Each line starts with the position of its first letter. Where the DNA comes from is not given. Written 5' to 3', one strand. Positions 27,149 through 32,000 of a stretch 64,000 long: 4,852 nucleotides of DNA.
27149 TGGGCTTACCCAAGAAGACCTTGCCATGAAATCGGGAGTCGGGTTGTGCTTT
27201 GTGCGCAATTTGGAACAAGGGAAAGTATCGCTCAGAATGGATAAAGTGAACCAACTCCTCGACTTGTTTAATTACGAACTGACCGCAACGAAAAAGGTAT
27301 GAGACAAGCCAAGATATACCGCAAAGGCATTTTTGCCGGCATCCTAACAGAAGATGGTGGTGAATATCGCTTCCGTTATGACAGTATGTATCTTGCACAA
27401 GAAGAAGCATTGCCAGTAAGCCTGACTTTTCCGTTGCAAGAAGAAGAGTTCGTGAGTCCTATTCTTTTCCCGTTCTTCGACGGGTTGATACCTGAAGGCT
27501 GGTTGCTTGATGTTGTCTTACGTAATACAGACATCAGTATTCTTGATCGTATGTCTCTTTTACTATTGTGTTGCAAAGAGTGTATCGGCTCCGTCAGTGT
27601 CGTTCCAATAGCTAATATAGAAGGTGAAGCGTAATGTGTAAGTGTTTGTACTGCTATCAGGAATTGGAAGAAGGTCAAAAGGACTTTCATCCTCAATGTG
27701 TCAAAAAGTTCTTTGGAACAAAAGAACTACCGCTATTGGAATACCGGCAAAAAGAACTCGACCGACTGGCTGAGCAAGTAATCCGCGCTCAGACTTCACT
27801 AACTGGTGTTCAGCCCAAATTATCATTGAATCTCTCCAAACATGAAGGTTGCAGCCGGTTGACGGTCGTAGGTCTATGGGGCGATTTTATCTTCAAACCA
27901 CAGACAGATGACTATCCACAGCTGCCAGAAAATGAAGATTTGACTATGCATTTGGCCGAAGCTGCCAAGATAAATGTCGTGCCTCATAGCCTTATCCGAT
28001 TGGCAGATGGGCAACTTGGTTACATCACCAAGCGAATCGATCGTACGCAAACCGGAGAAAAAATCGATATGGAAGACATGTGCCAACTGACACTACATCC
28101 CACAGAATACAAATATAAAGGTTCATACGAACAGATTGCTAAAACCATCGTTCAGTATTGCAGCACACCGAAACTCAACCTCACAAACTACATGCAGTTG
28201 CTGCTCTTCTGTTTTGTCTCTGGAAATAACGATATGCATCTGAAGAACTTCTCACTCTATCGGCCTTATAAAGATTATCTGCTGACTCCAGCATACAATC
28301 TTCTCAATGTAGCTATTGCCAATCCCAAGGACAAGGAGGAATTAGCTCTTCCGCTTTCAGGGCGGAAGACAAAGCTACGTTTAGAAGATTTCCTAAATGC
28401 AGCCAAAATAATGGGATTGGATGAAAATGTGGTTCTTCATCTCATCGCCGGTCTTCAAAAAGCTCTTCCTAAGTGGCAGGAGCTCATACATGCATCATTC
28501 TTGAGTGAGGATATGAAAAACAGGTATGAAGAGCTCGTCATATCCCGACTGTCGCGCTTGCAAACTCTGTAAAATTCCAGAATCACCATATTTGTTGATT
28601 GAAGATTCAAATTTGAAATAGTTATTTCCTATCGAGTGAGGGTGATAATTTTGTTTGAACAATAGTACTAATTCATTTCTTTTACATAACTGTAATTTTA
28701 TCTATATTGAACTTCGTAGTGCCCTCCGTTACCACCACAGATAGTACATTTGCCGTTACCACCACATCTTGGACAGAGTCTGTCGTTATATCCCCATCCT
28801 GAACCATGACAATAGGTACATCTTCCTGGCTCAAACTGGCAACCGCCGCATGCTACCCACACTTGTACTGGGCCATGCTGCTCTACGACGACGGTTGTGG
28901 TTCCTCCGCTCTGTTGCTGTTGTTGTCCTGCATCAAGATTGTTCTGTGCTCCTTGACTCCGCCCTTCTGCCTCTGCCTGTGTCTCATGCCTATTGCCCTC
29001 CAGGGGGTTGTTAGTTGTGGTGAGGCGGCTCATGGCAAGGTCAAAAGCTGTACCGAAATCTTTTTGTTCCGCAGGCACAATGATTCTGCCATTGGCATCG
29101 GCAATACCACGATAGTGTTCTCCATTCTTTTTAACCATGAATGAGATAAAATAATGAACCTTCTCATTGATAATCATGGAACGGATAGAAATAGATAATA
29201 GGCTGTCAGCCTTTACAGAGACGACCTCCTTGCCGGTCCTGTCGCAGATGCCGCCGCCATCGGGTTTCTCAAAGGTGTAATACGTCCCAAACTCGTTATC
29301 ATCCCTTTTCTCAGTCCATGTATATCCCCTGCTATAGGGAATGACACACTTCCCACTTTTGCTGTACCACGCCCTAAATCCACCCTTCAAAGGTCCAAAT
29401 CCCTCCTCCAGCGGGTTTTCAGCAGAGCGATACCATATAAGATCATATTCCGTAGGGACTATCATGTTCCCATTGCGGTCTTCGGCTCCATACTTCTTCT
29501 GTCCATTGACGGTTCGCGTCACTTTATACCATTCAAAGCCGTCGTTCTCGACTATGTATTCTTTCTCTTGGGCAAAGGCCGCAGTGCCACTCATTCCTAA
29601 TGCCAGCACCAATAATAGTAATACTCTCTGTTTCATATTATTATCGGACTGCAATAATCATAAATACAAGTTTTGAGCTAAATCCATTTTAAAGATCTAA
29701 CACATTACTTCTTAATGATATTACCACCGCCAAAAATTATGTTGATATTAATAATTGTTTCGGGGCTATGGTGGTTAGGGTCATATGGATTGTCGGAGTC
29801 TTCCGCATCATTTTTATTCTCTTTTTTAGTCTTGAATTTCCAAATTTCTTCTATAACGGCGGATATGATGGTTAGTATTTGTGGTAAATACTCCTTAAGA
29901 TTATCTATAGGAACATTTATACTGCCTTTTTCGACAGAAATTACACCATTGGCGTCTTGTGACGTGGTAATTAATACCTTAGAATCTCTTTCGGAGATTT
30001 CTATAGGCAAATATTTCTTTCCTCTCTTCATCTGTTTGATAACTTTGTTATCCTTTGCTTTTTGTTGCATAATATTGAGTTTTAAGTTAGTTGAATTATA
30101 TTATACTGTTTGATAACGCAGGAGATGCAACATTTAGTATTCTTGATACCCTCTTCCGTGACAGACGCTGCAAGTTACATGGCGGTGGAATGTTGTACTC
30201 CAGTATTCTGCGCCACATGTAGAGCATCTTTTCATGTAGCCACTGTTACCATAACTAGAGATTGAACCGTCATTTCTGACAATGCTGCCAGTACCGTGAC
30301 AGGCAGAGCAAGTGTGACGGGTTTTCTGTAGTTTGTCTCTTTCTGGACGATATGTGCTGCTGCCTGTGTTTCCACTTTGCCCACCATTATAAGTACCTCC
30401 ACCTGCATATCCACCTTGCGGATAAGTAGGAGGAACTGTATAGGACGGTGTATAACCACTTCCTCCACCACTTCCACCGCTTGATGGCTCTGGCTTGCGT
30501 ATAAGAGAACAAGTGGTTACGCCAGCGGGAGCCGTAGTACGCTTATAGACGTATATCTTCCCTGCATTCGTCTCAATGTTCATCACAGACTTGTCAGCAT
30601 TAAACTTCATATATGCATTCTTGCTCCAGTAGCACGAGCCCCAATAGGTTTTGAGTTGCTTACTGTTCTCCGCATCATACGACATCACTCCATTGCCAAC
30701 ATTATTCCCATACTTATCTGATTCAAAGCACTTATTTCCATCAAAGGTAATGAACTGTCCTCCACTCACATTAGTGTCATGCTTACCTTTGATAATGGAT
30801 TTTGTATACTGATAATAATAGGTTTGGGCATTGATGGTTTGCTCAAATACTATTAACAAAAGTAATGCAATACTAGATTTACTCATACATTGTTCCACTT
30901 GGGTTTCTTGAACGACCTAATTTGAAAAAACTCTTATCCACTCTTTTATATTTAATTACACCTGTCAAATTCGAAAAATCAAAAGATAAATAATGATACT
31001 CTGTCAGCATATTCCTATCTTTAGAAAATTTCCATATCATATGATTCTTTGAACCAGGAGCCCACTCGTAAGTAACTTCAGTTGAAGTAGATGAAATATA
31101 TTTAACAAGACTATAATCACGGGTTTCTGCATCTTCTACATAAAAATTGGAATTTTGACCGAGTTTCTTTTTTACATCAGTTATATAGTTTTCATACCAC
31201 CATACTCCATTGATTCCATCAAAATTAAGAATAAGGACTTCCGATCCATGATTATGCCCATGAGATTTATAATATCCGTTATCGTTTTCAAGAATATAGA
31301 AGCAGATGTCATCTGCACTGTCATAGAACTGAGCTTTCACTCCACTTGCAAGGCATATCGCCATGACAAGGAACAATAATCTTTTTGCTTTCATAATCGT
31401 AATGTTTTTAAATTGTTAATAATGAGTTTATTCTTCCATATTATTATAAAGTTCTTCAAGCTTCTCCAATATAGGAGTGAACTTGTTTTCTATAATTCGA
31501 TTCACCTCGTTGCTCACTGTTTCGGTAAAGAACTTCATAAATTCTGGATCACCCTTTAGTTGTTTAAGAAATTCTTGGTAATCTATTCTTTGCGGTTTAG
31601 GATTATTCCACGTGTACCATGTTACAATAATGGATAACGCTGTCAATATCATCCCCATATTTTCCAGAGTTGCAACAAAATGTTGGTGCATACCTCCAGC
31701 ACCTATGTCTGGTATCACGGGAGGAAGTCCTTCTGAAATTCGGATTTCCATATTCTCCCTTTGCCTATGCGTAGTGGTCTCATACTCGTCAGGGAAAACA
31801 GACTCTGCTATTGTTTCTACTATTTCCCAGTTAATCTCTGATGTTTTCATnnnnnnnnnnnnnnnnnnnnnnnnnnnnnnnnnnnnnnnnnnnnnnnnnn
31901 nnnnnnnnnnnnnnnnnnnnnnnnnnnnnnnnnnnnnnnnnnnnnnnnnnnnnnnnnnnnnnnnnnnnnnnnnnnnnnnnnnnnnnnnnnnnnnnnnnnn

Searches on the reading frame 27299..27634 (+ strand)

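Call 7: search_protein_families(library=pfam, proteins=[window:27299-27634:+], max_evalue=0.01)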
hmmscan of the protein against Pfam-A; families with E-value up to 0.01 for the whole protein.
window:27299-27634:+ (111 aa): 2 families
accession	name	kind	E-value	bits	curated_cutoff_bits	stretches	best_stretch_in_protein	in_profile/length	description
PF13657.11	Couple_hipA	-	7.6e-23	81.3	22.5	1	5-101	2-98/99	HipA N-terminal domain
PF24406.1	nSTAND_NTPase4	-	0.0039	17.7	27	1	6-29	28-52/58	Novel STAND NTPase 4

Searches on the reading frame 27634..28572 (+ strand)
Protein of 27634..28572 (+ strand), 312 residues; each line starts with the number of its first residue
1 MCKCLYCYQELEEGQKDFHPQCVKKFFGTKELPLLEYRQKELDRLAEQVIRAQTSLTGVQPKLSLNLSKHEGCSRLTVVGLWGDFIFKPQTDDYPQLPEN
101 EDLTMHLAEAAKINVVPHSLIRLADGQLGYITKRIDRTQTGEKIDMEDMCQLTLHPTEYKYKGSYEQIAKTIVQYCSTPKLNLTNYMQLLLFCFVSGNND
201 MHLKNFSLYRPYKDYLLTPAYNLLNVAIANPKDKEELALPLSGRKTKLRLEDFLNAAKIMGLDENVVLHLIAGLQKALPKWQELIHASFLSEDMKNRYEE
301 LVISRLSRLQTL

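Call 7: search_protein_families(library=pfam, proteins=[window:27634-28572:+], max_evalue=0.01)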
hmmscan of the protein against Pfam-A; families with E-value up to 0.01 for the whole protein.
window:27634-28572:+ (312 aa): 1 family
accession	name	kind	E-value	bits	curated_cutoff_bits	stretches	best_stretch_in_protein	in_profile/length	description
PF07804.18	HipA_C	-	3.5e-44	151.5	30.5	1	54-278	1-209/213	HipA-like C-terminal domain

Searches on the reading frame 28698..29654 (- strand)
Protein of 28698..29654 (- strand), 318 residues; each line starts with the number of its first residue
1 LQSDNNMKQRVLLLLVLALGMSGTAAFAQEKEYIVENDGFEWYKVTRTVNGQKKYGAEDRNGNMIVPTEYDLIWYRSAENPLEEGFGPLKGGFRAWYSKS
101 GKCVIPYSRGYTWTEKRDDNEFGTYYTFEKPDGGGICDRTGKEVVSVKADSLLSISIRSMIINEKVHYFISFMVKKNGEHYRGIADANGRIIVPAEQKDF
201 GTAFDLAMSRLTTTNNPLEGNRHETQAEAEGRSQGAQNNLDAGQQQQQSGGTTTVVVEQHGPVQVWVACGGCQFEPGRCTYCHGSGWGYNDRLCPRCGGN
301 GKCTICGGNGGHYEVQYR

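Call 7: search_protein_families(library=pfam, proteins=[window:28698-29654:-], max_evalue=0.01)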
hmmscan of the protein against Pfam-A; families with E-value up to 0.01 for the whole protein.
window:28698-29654:- (318 aa): 1 family
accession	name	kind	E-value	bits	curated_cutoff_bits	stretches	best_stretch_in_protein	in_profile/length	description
PF14903.11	WG_beta_rep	-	0.00084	19.8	25.6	0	59-73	5-19/35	WG containing repeat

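Call 34: search_protein_families(library=padloc, proteins=[window:28698-29654:-], max_evalue=0.01)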
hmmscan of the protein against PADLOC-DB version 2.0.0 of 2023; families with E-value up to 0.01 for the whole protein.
window:28698-29654:- (318 aa): 0 families

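Call 35: search_protein_families(library=ncbifam, proteins=[window:28698-29654:-], max_evalue=0.01)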
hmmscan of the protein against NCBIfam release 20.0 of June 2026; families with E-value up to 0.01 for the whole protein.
window:28698-29654:- (318 aa): 0 families

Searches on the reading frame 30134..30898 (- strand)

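Call 7: search_protein_families(library=pfam, proteins=[window:30134-30898:-], max_evalue=0.01)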
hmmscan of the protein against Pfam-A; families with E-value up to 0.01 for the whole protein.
window:30134-30898:- (254 aa): 1 family
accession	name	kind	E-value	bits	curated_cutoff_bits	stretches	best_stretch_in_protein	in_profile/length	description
PF00684.25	DnaJ_CXXCXGXG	-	0.00077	20.1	32.7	0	191-250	12-65/65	DnaJ central domain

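Call 34: search_protein_families(library=padloc, proteins=[window:30134-30898:-], max_evalue=0.01)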
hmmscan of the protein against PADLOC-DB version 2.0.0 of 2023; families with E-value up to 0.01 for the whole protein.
window:30134-30898:- (254 aa): 0 families

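Call 35: search_protein_families(library=ncbifam, proteins=[window:30134-30898:-], max_evalue=0.01)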
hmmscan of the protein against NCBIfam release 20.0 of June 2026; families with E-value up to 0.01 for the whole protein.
window:30134-30898:- (254 aa): 1 family
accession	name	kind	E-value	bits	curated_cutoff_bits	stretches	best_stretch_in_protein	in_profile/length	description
TIGR02349.1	DnaJ_bact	equivalog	0.00066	19.2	377.2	1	191-252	157-212/354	molecular chaperone DnaJ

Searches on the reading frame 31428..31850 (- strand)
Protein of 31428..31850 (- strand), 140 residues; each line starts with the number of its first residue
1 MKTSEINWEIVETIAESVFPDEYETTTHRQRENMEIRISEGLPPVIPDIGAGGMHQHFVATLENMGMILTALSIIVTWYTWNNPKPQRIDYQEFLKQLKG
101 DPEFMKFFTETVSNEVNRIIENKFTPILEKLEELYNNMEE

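Call 7: search_protein_families(library=pfam, proteins=[window:31428-31850:-], max_evalue=0.01)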
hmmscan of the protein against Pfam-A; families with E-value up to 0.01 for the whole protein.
window:31428-31850:- (140 aa): 1 family
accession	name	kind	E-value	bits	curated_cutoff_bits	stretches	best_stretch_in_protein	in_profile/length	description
PF06480.20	FtsH_ext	-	0.00051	20.6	25.5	1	68-100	5-40/103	FtsH Extracellular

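Call 34: search_protein_families(library=padloc, proteins=[window:31428-31850:-], max_evalue=0.01)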
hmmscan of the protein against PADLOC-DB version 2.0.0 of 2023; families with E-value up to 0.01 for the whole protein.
window:31428-31850:- (140 aa): 0 families

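Call 35: search_protein_families(library=ncbifam, proteins=[window:31428-31850:-], max_evalue=0.01)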
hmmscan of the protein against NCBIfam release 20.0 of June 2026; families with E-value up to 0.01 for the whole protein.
window:31428-31850:- (140 aa): 0 families
